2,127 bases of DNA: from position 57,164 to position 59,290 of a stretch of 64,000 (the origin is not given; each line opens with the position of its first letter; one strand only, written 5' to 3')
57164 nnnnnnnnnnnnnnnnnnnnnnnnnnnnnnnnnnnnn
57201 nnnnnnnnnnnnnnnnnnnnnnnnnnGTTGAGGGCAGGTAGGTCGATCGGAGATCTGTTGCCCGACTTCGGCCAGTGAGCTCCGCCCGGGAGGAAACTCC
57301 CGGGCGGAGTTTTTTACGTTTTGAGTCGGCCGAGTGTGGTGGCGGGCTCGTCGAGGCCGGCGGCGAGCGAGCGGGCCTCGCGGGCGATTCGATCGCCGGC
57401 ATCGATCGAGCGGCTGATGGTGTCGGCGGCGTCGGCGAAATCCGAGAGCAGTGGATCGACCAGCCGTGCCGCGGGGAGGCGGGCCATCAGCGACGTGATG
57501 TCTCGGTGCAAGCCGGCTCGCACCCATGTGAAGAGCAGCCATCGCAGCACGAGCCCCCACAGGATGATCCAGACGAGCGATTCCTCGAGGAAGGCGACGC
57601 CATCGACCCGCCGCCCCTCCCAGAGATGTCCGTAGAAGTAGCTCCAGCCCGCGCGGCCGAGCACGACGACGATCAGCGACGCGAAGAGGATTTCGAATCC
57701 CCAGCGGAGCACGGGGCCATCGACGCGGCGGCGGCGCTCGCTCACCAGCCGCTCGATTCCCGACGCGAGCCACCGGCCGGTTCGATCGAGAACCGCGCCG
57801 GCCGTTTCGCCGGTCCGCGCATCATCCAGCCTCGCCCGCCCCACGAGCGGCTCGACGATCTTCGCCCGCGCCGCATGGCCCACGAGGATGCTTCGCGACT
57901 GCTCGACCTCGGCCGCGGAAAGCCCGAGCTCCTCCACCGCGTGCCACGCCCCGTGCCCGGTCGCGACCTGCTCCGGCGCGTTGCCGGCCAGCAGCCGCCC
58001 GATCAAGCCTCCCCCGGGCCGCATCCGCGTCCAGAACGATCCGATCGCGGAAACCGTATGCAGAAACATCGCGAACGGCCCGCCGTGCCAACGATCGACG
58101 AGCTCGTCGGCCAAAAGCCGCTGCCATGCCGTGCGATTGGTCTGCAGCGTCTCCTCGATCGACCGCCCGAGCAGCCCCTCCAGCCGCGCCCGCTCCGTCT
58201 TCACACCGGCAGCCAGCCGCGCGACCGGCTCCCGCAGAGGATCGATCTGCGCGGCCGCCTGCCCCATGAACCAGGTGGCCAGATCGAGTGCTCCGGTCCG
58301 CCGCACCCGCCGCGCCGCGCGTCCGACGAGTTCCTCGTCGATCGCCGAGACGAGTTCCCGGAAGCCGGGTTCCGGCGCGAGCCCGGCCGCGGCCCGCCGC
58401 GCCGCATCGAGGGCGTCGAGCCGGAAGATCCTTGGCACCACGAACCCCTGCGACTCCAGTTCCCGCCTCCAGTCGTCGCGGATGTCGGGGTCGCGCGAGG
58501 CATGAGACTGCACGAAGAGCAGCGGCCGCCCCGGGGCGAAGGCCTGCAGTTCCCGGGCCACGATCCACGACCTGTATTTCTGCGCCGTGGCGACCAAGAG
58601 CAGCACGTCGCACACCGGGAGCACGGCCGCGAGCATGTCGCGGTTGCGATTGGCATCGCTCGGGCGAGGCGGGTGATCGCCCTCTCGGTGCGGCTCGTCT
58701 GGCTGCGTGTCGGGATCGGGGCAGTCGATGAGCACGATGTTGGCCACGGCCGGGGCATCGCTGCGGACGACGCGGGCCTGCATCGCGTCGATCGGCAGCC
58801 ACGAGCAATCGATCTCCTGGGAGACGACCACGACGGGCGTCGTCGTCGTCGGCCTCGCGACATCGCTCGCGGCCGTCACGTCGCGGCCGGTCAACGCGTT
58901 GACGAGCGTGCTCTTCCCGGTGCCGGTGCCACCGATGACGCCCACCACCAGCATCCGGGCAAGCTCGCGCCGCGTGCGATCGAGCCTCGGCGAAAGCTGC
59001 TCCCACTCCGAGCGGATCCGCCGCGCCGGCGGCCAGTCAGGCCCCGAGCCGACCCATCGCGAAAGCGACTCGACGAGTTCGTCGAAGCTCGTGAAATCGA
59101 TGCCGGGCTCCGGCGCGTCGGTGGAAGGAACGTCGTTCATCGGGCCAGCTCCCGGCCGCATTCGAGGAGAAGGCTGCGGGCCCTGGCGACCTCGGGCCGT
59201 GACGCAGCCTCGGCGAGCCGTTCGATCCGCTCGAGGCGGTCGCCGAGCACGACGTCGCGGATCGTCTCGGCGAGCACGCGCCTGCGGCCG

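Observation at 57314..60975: ATGA-coupled pair of large atypical P-loop GTPase-like proteins, one membrane-anchored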

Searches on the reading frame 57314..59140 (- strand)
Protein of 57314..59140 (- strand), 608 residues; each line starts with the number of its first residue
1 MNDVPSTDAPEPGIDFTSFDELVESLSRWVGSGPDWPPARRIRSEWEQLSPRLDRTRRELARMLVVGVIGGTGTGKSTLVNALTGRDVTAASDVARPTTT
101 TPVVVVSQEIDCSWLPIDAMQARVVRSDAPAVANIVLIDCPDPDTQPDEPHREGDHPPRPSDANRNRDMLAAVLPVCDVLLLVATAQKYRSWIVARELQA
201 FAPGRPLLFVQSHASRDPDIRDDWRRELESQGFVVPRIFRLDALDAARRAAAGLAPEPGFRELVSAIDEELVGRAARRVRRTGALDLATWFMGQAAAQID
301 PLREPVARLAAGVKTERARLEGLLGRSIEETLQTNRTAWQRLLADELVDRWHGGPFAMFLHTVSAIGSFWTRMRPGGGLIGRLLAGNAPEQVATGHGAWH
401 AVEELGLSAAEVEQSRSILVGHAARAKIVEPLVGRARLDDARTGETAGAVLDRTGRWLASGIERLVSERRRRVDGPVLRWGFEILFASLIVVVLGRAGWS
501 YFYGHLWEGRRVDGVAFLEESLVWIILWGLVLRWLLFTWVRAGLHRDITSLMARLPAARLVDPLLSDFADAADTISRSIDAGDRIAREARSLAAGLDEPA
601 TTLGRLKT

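Call 5: search_protein_families(library=pfam, proteins=[window:57314-59140:-], max_evalue=1)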
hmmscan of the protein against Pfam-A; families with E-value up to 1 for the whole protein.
window:57314-59140:- (608 aa): 13 families
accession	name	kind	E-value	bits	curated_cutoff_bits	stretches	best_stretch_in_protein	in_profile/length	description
PF00350.29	Dynamin_N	-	3e-06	27.8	27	1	66-108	1-41/168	Dynamin family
PF01926.29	MMR_HSR1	-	4.4e-06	27.2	21.9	1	66-142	2-55/113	50S ribosome-binding GTPase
PF25683.1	URGCP_GTPase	-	0.0012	18.1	55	1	52-92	178-218/396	URGCP-like GTPase domain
PF13521.12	AAA_28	-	0.0015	19.3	27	1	68-102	4-39/164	AAA domain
PF00005.33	ABC_tran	-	0.0018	19.3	25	1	61-91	9-39/137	ABC transporter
PF03193.22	RsgA_GTPase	-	0.0022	18.3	30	1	56-95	100-138/174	RsgA GTPase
PF13191.12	AAA_16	-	0.004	18.1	32.6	1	44-85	7-46/167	AAA ATPase domain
PF13555.12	AAA_29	-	0.026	14.7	27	1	67-84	26-43/61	P-loop containing region of AAA domain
PF03308.22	MeaB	-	0.029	13.8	23.1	1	53-86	23-56/273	Methylmalonyl Co-A mutase-associated GTPase MeaB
PF13401.12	AAA_22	-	0.14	12.9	27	1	68-113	10-33/130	AAA domain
PF00735.24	Septin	-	0.16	11.6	26.2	1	66-99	7-40/280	Septin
PF05049.19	IIGP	-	0.16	11.4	24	1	63-85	35-59/375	Interferon-inducible GTPase (IIGP)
PF01935.23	DUF87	-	0.8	10.2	23.2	0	66-84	26-44/220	Helicase HerA, central domain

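Call 6: search_protein_families(library=ncbifam, proteins=[window:57314-59140:-], max_evalue=1)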
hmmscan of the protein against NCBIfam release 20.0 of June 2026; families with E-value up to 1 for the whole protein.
window:57314-59140:- (608 aa): 35 families (the best 25 are shown)
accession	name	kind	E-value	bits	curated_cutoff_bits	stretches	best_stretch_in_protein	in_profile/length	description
TIGR03918.1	GTP_HydF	equivalog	2.8e-05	23.1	325.55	1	61-103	5-46/392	[FeFe] hydrogenase H-cluster maturation GTPase HydF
TIGR03156.1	GTP_HflX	equivalog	4.9e-05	22.4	216.75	1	53-91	179-217/351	GTPase HflX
NF000908.1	PRK00089.1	equivalog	6.2e-05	22.4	237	1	62-105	2-44/291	GTPase Era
NF040873.1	AztA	equivalog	8.5e-05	22.2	220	1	56-121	11-76/191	zinc ABC transporter ATP-binding protein AztA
NF003661.0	PRK05291.1-3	equivalog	0.00018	21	380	1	58-110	211-261/448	tRNA uridine-5-carboxymethylaminomethyl(34) synthesis GTPase MnmE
TIGR00436.1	era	equivalog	0.00021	20.8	116.25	1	65-99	2-36/270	GTPase Era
TIGR03594.1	GTPase_EngA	equivalog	0.0013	17.8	306.7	1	60-100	172-210/432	ribosome biogenesis GTPase Der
NF008775.0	PRK11819.1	equivalog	0.0041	15.8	599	1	59-96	346-383/556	energy-dependent translational throttle protein EttA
TIGR03719.1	ABC_ABC_ChvD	subfamily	0.0047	15.6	806.75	1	59-95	344-380/552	energy-dependent translational throttle protein EttA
TIGR00231.1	small_GTP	domain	0.0059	16.4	42.5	1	65-109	5-47/164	GTP-binding protein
TIGR04521.1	ECF_ATPase_2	equivalog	0.0074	15.4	330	1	59-85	27-53/279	energy-coupling factor transporter ATPase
TIGR02782.1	TrbB_P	equivalog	0.0081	15.5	304.55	1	66-89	140-162/303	P-type conjugative transfer ATPase TrbB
NF010469.0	PRK13894.1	subfamily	0.0085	15.5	508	1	66-90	152-176/320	conjugal transfer ATPase TrbB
NF049994.1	slr1306_fam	domain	0.013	14.1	490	1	40-105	91-150/470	slr1306 family protein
TIGR03596.1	GTPase_YlqF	equivalog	0.014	14.8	208.2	1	57-110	112-165/276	ribosome biogenesis GTPase YlqF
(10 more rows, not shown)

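Call 7: search_protein_families(library=padloc, proteins=[window:57314-59140:-], max_evalue=1)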
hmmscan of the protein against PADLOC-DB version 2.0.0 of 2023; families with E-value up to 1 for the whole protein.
window:57314-59140:- (608 aa): 4 families
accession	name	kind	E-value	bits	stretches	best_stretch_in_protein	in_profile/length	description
PDLC03841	LeoBC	-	0.00027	18.2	1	47-101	61-115/601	-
PDLC03839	LeoA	-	0.00071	16.8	1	55-90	47-80/559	-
PDLC04140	mad8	-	0.013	13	1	60-85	24-49/314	mads_8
PDLC04135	mad3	-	0.049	11.2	1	65-83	24-42/374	mads_3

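Call 9: search_solved_structures(query=window:57314-59140:-, max_evalue=1)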
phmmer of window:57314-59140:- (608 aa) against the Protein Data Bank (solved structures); distinct sequences matched with E-value up to 1: 32.
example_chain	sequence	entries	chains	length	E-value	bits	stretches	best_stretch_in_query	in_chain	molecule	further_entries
9c12_A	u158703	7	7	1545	0.0092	18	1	23-84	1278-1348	ATP-binding cassette sub-family C member 2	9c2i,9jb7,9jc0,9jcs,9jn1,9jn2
9br2_A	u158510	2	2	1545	0.0092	18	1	23-84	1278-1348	ATP-binding cassette sub-family C member 2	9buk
8jx7_A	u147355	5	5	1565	0.0095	17.9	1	23-84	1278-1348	ATP-binding cassette sub-family C member 2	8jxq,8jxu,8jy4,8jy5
8izq_A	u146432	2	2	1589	0.0097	17.9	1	23-84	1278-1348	ATP-binding cassette sub-family C member 2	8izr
5yv5_A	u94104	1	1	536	0.096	14.6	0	63-86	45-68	ATPase RIL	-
1yqt_A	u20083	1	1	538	0.097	14.6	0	63-86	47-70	RNase l inhibitor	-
1rfl_A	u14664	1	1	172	0.15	14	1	66-126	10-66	Probable tRNA modification GTPase trmE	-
9nl5_E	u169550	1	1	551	0.18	13.7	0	59-92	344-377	EttA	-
9nlb_E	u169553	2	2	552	0.18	13.7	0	59-92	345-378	Energy-dependent translational throttle protein EttA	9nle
2ix8_A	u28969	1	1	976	0.2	13.5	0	65-94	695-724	ELONGATION FACTOR 3A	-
8yld_v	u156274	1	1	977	0.2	13.5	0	65-94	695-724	Elongation factor 3A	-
4fin_A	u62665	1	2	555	0.2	13.5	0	60-92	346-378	EttA (YjjK) ABCF family protein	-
2iw3_A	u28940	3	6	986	0.21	13.5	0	65-94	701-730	ELONGATION FACTOR 3A | ELONGATION FACTOR 3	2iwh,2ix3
3j5s_D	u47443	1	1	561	0.21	13.5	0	60-92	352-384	Energy-dependent translational throttle A (EttA)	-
2gj8_A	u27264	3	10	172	0.22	13.4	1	66-126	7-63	tRNA modification GTPase trmE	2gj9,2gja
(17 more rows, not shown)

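Call 11: find_homologous_proteins(query=window:57314-59140:-, max_evalue=0.001)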
Query window:57314-59140:- (608 aa): 940 proteins with E <= 0.001 among 8000 candidates; the best 120 are listed.
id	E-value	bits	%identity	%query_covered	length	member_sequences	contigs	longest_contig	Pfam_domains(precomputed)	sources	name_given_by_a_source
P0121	0.0e+0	1298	96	100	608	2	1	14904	PF01926.30,PF00350.30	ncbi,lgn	ncbi:MAG: GTPase [Planctomycetia bacterium]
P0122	0.0e+0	1072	81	96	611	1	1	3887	PF01926.30,PF00350.30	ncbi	-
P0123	0.0e+0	1067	79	99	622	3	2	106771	PF01926.30,PF00350.30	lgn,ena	-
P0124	0.0e+0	1065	80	96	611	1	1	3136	PF01926.30,PF00350.30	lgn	-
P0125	0.0e+0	1061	80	96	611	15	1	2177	PF01926.30,PF00350.30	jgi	jgi:energy-coupling factor transporter ATP-binding protein EcfA2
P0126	0.0e+0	1060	78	100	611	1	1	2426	PF01926.30,PF00350.30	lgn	-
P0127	0.0e+0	1059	79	97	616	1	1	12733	PF01926.30,PF00350.30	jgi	-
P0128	0.0e+0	1056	78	99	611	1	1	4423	PF01926.30,PF00350.30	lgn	-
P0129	0.0e+0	1052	78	100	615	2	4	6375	PF00350.30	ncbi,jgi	jgi:hypothetical protein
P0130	0.0e+0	1050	77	100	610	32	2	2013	PF01926.30,PF00350.30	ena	-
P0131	0.0e+0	1049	79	98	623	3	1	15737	PF01926.30,PF00350.30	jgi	jgi:hypothetical protein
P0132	0.0e+0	1048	79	98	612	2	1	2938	PF01926.30,PF00350.30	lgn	-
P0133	0.0e+0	1048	79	98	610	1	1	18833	PF01926.30,PF00350.30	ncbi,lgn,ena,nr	ncbi:MAG: GTPase domain-containing protein [Planctomycetota bacterium]|nr:GTPase domain-containing p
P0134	0.0e+0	1046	77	100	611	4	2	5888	PF01926.30,PF00350.30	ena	-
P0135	0.0e+0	1045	79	98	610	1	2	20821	PF01926.30,PF00350.30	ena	-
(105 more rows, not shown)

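Call 18: find_related_loci(query=A2, collection=genome_contigs, flank=8000)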
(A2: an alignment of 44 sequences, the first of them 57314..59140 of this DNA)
Query A2 (608 aa) in genome_contigs; peptide patterns used: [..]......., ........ (x = any residue, [..] = any of these).
599 stretches matched a pattern (row limit reached: there are more); 530 encode a relative of the query (tblastn E <= 1e-3); the best 80 are kept; 79 distinct loci.
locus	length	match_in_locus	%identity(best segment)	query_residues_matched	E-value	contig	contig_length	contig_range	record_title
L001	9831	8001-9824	96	1-608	0e+0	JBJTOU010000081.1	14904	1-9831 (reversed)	MAG: Planctomycetia bacterium isolate samp_4449_semibin_290 samp_4449_881676, whole genome shotgun sequence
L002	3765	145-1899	80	22-607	0e+0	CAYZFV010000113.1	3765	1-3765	MAG TPA_asm: uncultured Candidatus Kuenenia sp. isolate SRP067234_co1_263 genome assembly, contig: k99_310427, whole gen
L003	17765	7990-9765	78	15-607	0e+0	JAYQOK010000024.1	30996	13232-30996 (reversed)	MAG: Candidatus Kuenenia sp. isolate SD3114_S44.rosella.041_sub NODE_527_length_30996_cov_4.6027, whole genome shotgun s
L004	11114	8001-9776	77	15-607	0e+0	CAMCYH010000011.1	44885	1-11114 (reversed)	MAG: Candidatus Kuenenia stuttgartiensis isolate MiE-22jul19-96 genome assembly, contig: MiE-22jul19-C606, whole genome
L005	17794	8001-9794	77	5-607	0e+0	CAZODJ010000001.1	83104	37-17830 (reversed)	MAG TPA_asm: uncultured Candidatus Kuenenia sp. isolate SRP318679_co1_377 genome assembly, contig: NODE_405_length_83104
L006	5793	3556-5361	75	5-606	0e+0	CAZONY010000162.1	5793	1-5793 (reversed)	MAG TPA_asm: uncultured Chitinophagaceae bacterium isolate SRP193358_co1_905 genome assembly, contig: NODE_44035_length_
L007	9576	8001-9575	79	15-540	0e+0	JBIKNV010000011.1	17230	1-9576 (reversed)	MAG: Pirellulales bacterium isolate ME2014-10-11_3300043567_group5_bin50 Rohwer_bin1675_scaffold_1305_c1, whole genome s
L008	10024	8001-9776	67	15-607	0e+0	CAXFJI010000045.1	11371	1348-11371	MAG TPA_asm: uncultured Planctomycetaceae bacterium isolate ERR599082_binner13_Refined_21 genome assembly, contig: ERZ84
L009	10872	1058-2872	78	6-608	0e+0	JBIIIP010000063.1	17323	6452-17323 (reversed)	MAG: Pirellulales bacterium isolate ME2001-09-10pf_3300042914_group1_bin155 Rohwer_bin1732_scaffold_2779_c1, whole genom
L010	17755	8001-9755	70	15-600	0e+0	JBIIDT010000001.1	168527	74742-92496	MAG: Pirellulales bacterium isolate ME2000-08-17pf_3300042335_group1_bin31 Rohwer_bin1686_scaffold_23_c1, whole genome s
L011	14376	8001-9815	70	1-607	0e+0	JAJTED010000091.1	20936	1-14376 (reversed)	MAG: Planctomycetaceae bacterium isolate 49628_E33.1 Sample_49628_scaffold_4557, whole genome shotgun sequence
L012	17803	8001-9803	69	9-608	0e+0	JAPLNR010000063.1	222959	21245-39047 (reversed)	MAG: Planctomycetia bacterium isolate LacPavin_0818_WC50_MAG_66_15 LacPavin_0818_WC50_scaffold_447893, whole genome shot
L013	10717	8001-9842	65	1-607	0e+0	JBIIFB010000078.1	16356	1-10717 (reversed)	MAG: Pirellulales bacterium isolate ME2001-04-10pf_3300042886_group1_bin5 Rohwer_bin1730_scaffold_992_c1, whole genome s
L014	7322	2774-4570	66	14-607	0e+0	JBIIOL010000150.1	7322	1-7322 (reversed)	MAG: Pirellulales bacterium isolate ME2002-10-08pf_3300042317_group1_bin47 Rohwer_bin1734_scaffold_7414_c1, whole genome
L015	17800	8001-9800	67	11-607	0e+0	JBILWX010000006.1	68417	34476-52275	MAG: Pirellulales bacterium isolate ME2018-09-29_3300049629_group8_bin164 Rohwer_bin1746_scaffold_84_c1, whole genome sh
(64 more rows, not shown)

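Call 23: search_protein_families(library=padloc, alignment_id=A2, max_evalue=0.01)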
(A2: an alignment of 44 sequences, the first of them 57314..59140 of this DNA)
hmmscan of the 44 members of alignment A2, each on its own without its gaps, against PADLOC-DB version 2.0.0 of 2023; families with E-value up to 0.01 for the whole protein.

A. member 1, window:57314-59140:- (608 aa): 2 families
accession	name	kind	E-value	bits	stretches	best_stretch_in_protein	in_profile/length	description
PDLC03841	LeoBC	-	0.00027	18.2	1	47-101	61-115/601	-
PDLC03839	LeoA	-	0.00071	16.8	1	55-90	47-80/559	-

B. families by the number of members that match (of 44 scanned): 3 families
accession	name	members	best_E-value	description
PDLC04140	mad8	33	0.0011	mads_8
PDLC03839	LeoA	27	0.00016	-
PDLC03841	LeoBC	24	0.00027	-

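Call 27: predict_structure(alignment_id=A2)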
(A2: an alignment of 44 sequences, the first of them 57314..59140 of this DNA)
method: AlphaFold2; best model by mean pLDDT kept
length: 608 residues; sequences in the alignment: 44
mean_pLDDT: 72.8   pTM: 0.55
mean pLDDT of the five models: 72.8, 71.8, 69.3, 65.4, 61.2
residues with pLDDT >= 90: 13; 70-90: 386; 50-70: 178; < 50: 31
segments of 3 or more residues with pLDDT < 50: 1-13, 90-93, 373-376, 606-608
pLDDT, mean of each block of 10 residues (from residue 1): 33 58 65 56 73 68 59 62 64 51 73 75 70 63 56 56 64 75 65 75 78 77 83 78 78 78 79 75 80 84 90 89 84 75 75 83 75 56 67 60 76 85 81 63 71 80 79 76 88 83 75 71 87 85 80 72 76 88 87 74 50
secondary structure, 60 per line:
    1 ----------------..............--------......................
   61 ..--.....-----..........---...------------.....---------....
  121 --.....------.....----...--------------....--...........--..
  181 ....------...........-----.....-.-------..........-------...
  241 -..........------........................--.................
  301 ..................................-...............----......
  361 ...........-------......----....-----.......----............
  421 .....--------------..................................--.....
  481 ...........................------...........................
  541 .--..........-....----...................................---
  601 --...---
elements in order: H17-30 H39-62 E65-69 H75-84 E103-107 H117-120 E123-127 E134-138 H160-163 H166-176 E179-184 H191-201 E207-211 H221-230 E238-240 H243-251 H258-281 H284-334 H336-350 H355-371 H379-384 H389-392 H398-404 H409-425 H440-473 H476-507 H514-541 H544-553 H555-558 H563-597

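Call 32: fold_search(model_id=the predicted structure, library=pdb)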
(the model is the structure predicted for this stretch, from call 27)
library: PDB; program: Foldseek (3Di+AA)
matches with E <= 10: 767; with E <= 0.001: 23
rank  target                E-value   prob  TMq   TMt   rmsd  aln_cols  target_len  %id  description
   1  6j73_B                1.6e-06  1.00  0.25  0.28  37.5       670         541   13  Crystal structure of IniA from Mycobacterium smegmatis (released 2019-09-11)
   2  5oxf_C                2.3e-06  1.00  0.23  0.23  26.4       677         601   10  An oligomerised bacterial dynamin pair provides a mechanism for the long range sensing and tethering of membranes (released 2018-09-05)
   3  5oxf_A                3.4e-06  1.00  0.26  0.23  32.7       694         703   12  An oligomerised bacterial dynamin pair provides a mechanism for the long range sensing and tethering of membranes (released 2018-09-05)
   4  6j72                  3.6e-06  1.00  0.24  0.26  37.3       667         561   13  Crystal structure of IniA from Mycobacterium smegmatis with GTP bound (released 2019-09-11)
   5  5owv_C                3.6e-06  1.00  0.22  0.22  25.2       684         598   10  An oligomerised bacterial dynamin pair provides a mechanism for the long-range sensing and tethering of membranes (released 2018-09-05)
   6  8t1h_A                3.9e-06  1.00  0.24  0.24  27.0       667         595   13  Cryo-EM structure of a full-length, native Drp1 dimer (released 2024-02-21)
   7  6j73_A                6.2e-06  1.00  0.26  0.29  36.0       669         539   13  Crystal structure of IniA from Mycobacterium smegmatis (released 2019-09-11)
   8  5uot_0                6.2e-06  1.00  0.20  0.20  24.6       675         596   11  CryoEM structure of the helical assembly of full length MxB (released 2018-02-21)
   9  6dlv_b                1.1e-05  1.00  0.24  0.21  21.8       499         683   16  Cryo-EM of the GTP-bound human dynamin-1 polymer assembled on the membrane in the super constricted state (released 2018-08-01)
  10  5owv_A                1.1e-05  1.00  0.24  0.22  32.6       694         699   11  An oligomerised bacterial dynamin pair provides a mechanism for the long-range sensing and tethering of membranes (released 2018-09-05)
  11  4whj_A                5.5e-05  1.00  0.22  0.23  24.0       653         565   12  Myxovirus Resistance Protein 2 (MxB) (released 2014-10-29)
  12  4bej_A                6.8e-05  1.00  0.23  0.25  22.9       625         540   13  Nucleotide-free Dynamin 1-like protein (DNM1L, DRP1, DLP1) (released 2013-04-24)
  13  6jfl_C                1.1e-04  1.00  0.24  0.33  11.8       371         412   14  Nucleotide-free Mitofusin2 (MFN2) (released 2019-11-13)
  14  5mtv                  1.1e-04  1.00  0.25  0.37  26.0       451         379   14  Active structure of EHD4 complexed with ATP-gamma-S (released 2017-03-08)
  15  9em7_A                1.3e-04  0.99  0.21  0.17  30.3       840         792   12  Oligomeric structure of SynDLP in presence of GTP (released 2024-09-11)
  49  5oxf_B                6.5e-03  0.99  0.28  0.29  19.4       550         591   12  An oligomerised bacterial dynamin pair provides a mechanism for the long range sensing and tethering of membranes (released 2018-09-05)
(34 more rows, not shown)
